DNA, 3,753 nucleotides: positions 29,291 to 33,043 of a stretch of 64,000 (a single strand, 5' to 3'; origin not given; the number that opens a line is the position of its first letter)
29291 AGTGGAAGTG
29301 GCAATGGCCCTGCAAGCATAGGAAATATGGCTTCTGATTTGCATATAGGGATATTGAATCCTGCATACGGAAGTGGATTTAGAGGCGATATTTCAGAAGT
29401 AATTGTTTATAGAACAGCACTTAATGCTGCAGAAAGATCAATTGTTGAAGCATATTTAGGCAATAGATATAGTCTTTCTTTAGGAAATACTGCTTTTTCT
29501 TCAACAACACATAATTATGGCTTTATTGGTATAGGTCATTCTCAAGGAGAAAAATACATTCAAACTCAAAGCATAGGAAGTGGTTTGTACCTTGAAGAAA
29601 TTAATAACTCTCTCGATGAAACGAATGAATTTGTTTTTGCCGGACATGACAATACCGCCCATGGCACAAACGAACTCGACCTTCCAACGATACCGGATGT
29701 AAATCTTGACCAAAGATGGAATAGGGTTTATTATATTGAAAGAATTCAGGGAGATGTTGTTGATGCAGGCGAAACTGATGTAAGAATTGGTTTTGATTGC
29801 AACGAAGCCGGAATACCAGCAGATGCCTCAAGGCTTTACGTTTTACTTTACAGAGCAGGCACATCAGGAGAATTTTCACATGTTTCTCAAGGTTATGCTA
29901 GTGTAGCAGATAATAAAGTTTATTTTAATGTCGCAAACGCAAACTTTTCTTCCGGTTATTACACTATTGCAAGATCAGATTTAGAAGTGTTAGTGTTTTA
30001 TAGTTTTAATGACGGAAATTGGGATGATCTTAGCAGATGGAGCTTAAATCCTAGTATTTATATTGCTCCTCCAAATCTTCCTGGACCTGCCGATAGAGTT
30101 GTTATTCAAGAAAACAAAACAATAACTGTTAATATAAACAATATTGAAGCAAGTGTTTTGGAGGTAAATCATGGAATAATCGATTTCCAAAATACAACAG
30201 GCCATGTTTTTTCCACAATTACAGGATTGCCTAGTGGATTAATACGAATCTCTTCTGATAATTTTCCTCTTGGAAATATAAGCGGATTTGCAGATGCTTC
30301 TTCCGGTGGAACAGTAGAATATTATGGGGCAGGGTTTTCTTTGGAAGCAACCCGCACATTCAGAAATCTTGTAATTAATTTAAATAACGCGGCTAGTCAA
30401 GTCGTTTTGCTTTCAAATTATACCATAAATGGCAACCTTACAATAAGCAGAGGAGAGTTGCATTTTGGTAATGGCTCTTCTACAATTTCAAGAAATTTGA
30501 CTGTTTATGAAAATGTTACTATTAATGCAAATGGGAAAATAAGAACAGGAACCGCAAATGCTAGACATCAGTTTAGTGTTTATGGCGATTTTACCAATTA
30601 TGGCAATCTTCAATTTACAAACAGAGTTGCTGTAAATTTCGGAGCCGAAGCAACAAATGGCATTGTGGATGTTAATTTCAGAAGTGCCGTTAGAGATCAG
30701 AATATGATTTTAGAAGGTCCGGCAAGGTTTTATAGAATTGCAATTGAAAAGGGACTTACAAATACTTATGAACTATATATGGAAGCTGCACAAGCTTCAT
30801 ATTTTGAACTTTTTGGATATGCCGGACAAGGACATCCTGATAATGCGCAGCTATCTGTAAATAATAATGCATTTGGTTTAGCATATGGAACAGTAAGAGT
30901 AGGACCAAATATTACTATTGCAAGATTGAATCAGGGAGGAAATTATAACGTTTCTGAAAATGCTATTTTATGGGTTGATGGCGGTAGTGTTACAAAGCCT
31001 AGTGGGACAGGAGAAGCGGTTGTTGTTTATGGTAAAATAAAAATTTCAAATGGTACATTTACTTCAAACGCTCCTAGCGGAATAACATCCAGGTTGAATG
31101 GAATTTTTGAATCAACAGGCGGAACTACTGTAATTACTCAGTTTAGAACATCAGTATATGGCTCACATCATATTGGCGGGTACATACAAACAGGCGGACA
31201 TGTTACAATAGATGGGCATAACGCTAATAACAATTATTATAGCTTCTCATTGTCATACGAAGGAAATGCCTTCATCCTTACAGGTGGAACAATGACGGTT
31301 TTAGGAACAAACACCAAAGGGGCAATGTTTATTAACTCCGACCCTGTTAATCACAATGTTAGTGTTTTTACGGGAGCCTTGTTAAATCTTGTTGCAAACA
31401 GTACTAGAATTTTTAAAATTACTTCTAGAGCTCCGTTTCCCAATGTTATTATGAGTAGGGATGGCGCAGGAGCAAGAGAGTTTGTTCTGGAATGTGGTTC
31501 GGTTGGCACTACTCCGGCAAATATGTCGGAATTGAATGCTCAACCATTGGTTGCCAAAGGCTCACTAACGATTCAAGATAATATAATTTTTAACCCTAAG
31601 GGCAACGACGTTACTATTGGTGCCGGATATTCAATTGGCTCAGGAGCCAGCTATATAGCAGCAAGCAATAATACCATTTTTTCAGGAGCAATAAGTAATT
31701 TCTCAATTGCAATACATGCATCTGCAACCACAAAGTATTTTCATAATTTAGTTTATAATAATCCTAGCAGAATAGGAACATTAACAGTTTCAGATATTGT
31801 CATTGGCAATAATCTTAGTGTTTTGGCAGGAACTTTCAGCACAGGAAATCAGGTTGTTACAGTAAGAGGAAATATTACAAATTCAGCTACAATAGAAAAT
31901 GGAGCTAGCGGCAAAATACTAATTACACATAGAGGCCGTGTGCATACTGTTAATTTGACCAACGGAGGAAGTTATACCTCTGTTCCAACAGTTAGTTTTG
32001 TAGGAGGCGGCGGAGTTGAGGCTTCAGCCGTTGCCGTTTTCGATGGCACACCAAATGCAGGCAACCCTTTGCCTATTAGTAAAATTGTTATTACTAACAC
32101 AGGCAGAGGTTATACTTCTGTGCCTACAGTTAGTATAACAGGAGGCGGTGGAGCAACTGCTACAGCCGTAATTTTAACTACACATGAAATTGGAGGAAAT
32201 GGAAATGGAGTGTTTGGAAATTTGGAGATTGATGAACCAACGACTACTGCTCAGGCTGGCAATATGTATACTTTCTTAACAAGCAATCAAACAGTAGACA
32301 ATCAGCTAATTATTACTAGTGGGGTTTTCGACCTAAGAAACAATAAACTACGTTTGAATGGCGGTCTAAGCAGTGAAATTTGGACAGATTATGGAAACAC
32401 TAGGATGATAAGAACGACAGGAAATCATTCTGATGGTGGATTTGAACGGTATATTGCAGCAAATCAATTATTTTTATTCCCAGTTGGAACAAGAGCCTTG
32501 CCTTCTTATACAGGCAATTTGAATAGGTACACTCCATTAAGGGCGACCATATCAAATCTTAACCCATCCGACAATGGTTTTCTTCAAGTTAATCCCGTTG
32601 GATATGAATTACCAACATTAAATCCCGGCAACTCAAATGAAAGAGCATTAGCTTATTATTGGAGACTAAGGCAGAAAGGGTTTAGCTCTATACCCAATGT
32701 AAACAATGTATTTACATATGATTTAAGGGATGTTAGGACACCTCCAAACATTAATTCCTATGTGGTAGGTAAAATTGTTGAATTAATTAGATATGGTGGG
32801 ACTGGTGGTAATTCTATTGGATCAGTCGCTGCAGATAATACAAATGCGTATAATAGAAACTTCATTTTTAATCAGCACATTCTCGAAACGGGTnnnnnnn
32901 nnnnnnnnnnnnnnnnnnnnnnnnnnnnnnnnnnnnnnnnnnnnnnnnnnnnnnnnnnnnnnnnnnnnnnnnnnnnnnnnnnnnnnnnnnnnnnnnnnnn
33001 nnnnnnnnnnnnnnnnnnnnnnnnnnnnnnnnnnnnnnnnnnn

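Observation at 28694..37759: Giant LamG / beta-helix-like T9SS cargo protein placed directly behind an orphan wza-wzc pair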

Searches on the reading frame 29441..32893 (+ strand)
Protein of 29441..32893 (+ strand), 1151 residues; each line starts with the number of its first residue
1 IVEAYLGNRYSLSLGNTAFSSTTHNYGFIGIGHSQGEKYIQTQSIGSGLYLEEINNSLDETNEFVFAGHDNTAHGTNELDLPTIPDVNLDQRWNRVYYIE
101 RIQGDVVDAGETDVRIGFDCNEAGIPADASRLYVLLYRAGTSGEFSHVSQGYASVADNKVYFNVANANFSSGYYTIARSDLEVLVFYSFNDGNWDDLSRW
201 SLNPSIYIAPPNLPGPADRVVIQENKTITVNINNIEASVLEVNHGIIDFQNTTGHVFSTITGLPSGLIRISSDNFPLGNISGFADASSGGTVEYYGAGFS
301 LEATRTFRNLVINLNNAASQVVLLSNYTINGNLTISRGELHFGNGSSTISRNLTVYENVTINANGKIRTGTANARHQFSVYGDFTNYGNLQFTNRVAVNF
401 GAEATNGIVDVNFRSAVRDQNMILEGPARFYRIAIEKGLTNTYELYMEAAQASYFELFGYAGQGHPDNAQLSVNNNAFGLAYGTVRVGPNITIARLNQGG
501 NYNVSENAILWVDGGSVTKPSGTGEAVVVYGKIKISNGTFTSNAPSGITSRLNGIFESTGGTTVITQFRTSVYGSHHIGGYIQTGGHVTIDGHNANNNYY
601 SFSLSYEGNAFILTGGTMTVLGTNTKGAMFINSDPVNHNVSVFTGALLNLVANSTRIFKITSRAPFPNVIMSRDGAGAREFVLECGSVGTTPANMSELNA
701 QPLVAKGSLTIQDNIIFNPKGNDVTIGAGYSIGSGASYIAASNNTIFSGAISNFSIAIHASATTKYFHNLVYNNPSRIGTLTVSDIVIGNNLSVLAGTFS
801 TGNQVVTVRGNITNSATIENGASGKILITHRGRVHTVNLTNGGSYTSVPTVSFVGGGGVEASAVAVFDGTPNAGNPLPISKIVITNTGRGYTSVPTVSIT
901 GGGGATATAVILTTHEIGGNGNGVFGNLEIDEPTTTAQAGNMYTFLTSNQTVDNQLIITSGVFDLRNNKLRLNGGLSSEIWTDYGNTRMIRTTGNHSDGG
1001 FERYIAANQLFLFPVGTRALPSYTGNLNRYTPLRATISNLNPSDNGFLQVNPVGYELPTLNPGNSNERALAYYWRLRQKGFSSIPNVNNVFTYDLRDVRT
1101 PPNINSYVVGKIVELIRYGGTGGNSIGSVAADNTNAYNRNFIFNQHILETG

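Call 49: predict_structure(alignment_id=A6)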
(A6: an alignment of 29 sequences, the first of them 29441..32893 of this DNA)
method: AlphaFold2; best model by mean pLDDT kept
length: 1151 residues; sequences in the alignment: 29
mean_pLDDT: 86.6   pTM: 0.71
mean pLDDT of the five models: 86.6, 85.8, 85.6, 84.3, 83.8
residues with pLDDT >= 90: 703; 70-90: 326; 50-70: 57; < 50: 65
segments of 3 or more residues with pLDDT < 50: 1092-1151
pLDDT, mean of each block of 10 residues (from residue 1): 70 65 85 80 79 81 88 89 87 93 86 89 85 91 87 83 87 92 88 93 86 87 95 90 95 89 94 89 88 95 93 96 95 97 91 97 97 95 97 94 92 95 98 92 96 96 89 93 96 92 95 97 83 98 94 94 96 74 97 90 93 97 93 94 89 93 96 92 88 80 96 95 95 95 95 96 95 97 96 97 97 97 94 93 92 89 88 86 92 92 92 94 97 66 88 95 92 93 87 85 91 84 65 84 87 63 53 80 79 38 33 28 29 31 28 29
secondary structure, 60 per line:
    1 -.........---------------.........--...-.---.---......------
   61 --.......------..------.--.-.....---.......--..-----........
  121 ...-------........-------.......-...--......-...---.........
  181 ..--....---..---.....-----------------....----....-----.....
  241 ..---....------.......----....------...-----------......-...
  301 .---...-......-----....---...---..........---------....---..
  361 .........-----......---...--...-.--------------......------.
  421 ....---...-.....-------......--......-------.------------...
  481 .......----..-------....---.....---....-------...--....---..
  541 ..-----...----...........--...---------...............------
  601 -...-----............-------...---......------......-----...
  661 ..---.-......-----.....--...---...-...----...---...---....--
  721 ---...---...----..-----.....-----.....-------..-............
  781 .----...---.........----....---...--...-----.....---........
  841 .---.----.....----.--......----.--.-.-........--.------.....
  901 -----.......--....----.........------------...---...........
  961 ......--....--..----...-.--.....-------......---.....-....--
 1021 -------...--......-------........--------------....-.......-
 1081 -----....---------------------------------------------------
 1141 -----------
elements in order (helices of 4 or more, strands of 3 or more residues): H2-10 E26-34 E37-39 E49-54 E63-69 E89-93 E97-103 E113-119 H120-123 E131-138 E146-152 E154-156 E159-164 E172-182 E185-188 E219-222 E227-230 E236-242 E246-249 E256-262 E267-270 E277-279 E291-296 E298-301 E305-307 E309-314 E320-323 E327-329 E333-342 E352-355 E359-369 E375-380 E384-386 E389-391 E408-413 E420-424 E428-430 E432-436 E444-449 E455-457 E478-487 E501-504 E508-512 E516-519 E527-529 E532-535 E539-542 E548-550 E555-565 E568-570 E580-591 E602-604 E610-621 E629-631 E638-640 E647-652 E658-662 E668-673 E679-683 E686-688 E696-698 E703-705 E709-711 E715-718 E724-726 E730-732 E744-748 E754-758 E769-781 E786-788 E792-800 E805-808 E812-814 E817-819 E825-829 E833-841 E850-854 E862-867 E879-886 E896-900 E906-912 E915-918 E923-931 E944-946 E950-966 E969-972 E988-992 E1000-1005 E1009-1013 E1015-1018 E1028-1030 E1033-1038 E1046-1053 H1068-1071 E1073-1079 E1086-1089
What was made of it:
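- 29477..29989 (+): S0: beta-sandwich domain (aa 262-432) between LamG and the first solenoid. AF2 model 1, strands at model residues 26-188, pLDDT 80-93 (call 49).
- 32198..32890 (+): Linker plus S1 beta-sandwich (aa 1169-1399; motif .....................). AF2 strands; the last ~60 residues of model 1 have low confidence (call 49).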

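Call 53: fold_search(model_id=the predicted structure, library=pdb)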
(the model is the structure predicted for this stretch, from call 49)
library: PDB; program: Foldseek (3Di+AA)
matches with E <= 10: 351; with E <= 0.001: 0
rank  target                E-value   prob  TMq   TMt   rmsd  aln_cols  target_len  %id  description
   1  7koh_D                7.1e-03  0.51  0.13  0.19  15.7       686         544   12  Crystal structure of antigen 43 from Escherichia coli EDL933 (released 2022-03-09)
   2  3sze                  3.0e-02  0.33  0.19  0.22  19.3      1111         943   10  Crystal structure of the passenger domain of the E. coli autotransporter EspP (released 2011-10-12)
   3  4kh3                  4.9e-02  0.38  0.14  0.24  15.9       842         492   10  Structure of a bacterial self-associating protein (released 2014-01-15)
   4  7koh_C                8.4e-02  0.21  0.13  0.20  17.3       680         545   12  Crystal structure of antigen 43 from Escherichia coli EDL933 (released 2022-03-09)
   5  6gvr_A                1.0e-01  0.08  0.09  0.13  20.6       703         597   10  TAILSPIKE PROTEIN MUTANT E372Q (DELTA N471/S472) OF E. COLI BACTERIOPHAGE HK620 IN COMPLEX WITH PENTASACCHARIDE (released 2018-07-11)
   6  7koh_B                1.1e-01  0.16  0.12  0.20  19.5       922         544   11  Crystal structure of antigen 43 from Escherichia coli EDL933 (released 2022-03-09)
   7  3ak5_A                1.2e-01  0.20  0.19  0.21  20.6      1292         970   10  Hemoglobin protease (Hbp) passenger missing domain-2 (released 2010-10-06)
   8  9mne_B                1.6e-01  0.20  0.21  0.24  20.6      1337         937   10  Crystal structure of enteropathogenic Escherichia coli EspC (released 2025-10-29)
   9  7koh_A                1.6e-01  0.15  0.13  0.20  17.9       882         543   10  Crystal structure of antigen 43 from Escherichia coli EDL933 (released 2022-03-09)
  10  4om9                  2.0e-01  0.06  0.11  0.12  22.5      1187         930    8  X-Ray Crystal Structure of the passenger domain of Plasmid encoded toxin, an Autrotansporter Enterotoxin from enteroaggr (released 2014-03-12)
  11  4xle_A                3.8e-01  0.06  0.09  0.14  20.3       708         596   10  Tailspike protein double mutant D339N/E372A of E. coli bacteriophage HK620 in complex with hexasaccharide (released 2016-01-20)
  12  9mne_A                4.1e-01  0.14  0.19  0.23  20.4      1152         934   11  Crystal structure of enteropathogenic Escherichia coli EspC (released 2025-10-29)
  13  3vl9_A                4.1e-01  0.10  0.05  0.16  16.4       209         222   11  Crystal structure of xeg-xyloglucan (released 2012-04-18)
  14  2iou_G                4.3e-01  0.08  0.12  0.19  17.0       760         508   10  Major Tropism Determinant P1 (Mtd-P1) Variant Complexed with Bordetella brochiseptica Virulence Factor Pertactin extra (released 2007-10-23)
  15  4mdr_A                4.3e-01  0.03  0.03  0.10  22.9       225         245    9  Crystal structure of adaptor protein complex 4 (AP-4) mu4 subunit C-terminal domain D190A mutant, in complex with a so (released 2014-03-12)
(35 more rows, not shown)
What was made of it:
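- On Right-handed parallel beta-helix (pectate-lyase-like / PbH1): The best Foldseek PDB hits are beta-helix passengers and tailspikes, but E >= 7e-3 and TM <= 0.24 (call 53).
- Closest known: Beta-helical passenger domains of type Va autotransporter adhesins. Same: They are the best structural matches to the solenoid modules (call 53).
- Structural similarity to beta-helix adhesins is weak (E >= 7e-3, TM <= 0.24; call 53). Tailspike depolymerases (HK620, LKA1 gp49) and pectate lyase PelI are among the weak fold matches (call 53).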

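Call 76: fold_search(model_id=the predicted structure, library=viral)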
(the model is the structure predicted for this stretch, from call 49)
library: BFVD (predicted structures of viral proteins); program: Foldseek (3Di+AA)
matches with E <= 10: 352; with E <= 0.001: 1
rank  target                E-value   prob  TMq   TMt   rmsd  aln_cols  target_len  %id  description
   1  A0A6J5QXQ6            5.2e-04  0.60  0.11  0.10  35.1      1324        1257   10  Uncharacterized protein [uncultured Caudovirales phage]
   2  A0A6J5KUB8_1          1.3e-03  0.97  0.21  0.26  17.3       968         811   13  Uncharacterized protein [uncultured Caudovirales phage]
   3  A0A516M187            1.7e-03  1.00  0.06  0.30   2.7        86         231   35  (no name in the UniProt tables at hand)
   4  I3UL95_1              2.1e-03  1.00  0.06  0.05   2.2        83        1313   42  (no name in the UniProt tables at hand)
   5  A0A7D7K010            5.9e-03  1.00  0.06  0.10   3.0        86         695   31  (no name in the UniProt tables at hand)
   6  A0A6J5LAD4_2          6.5e-03  1.00  0.06  0.06   2.7        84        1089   32  Uncharacterized protein [uncultured Caudovirales phage]
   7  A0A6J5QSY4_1          1.1e-02  0.41  0.19  0.17  25.2      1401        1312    9  Carbohydrate-binding, CenC-like [uncultured Caudovirales phage]
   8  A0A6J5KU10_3          1.7e-02  1.00  0.06  0.06   1.9        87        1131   31  Uncharacterized protein [uncultured Caudovirales phage]
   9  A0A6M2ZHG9            1.7e-02  0.80  0.07  0.06  23.6       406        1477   12  Long tail fiber protein [Synechococcus phage S-SCSM1]
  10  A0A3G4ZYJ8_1          1.9e-02  0.30  0.13  0.15  22.5       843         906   14  Peptidase S74 domain-containing protein [Gaeavirus sp.]
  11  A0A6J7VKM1            2.1e-02  1.00  0.06  0.23   1.9        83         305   29  Uncharacterized protein [uncultured Caudovirales phage]
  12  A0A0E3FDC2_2          2.3e-02  1.00  0.06  0.09   3.9        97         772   26  YHYH domain-containing protein [Synechococcus phage ACG-2014g]
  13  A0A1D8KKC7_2          2.3e-02  0.16  0.12  0.11  29.3       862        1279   10  Uncharacterized protein [Synechococcus phage S-CAM3]
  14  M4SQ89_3              2.5e-02  1.00  0.05  0.04   3.1        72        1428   36  (no name in the UniProt tables at hand)
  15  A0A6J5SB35            2.7e-02  1.00  0.06  0.12   3.3        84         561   31  Bacteriophage P22, Gp10, DNA-stabilising [uncultured Caudovirales phage]
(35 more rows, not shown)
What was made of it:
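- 31925..32197 (+): Insert unique to module 1 (aa 1078-1168). It contains a tandem small domain with ................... / .................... About 85-column BFVD matches at 30-44% identity to phage proteins (call 76); assigning those matches to this segment is my inference.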

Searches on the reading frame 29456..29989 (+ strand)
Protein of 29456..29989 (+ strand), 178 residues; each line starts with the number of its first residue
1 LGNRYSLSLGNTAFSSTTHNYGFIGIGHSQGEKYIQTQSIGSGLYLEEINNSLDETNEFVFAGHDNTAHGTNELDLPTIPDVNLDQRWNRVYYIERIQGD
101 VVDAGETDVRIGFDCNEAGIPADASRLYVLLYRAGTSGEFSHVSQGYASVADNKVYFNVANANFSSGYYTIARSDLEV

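Call 99: search_protein_families(library=ncbifam, proteins=[window:29456-29989:+], max_evalue=0.1)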
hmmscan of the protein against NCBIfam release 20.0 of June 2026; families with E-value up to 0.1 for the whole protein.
window:29456-29989:+ (178 aa): 0 families
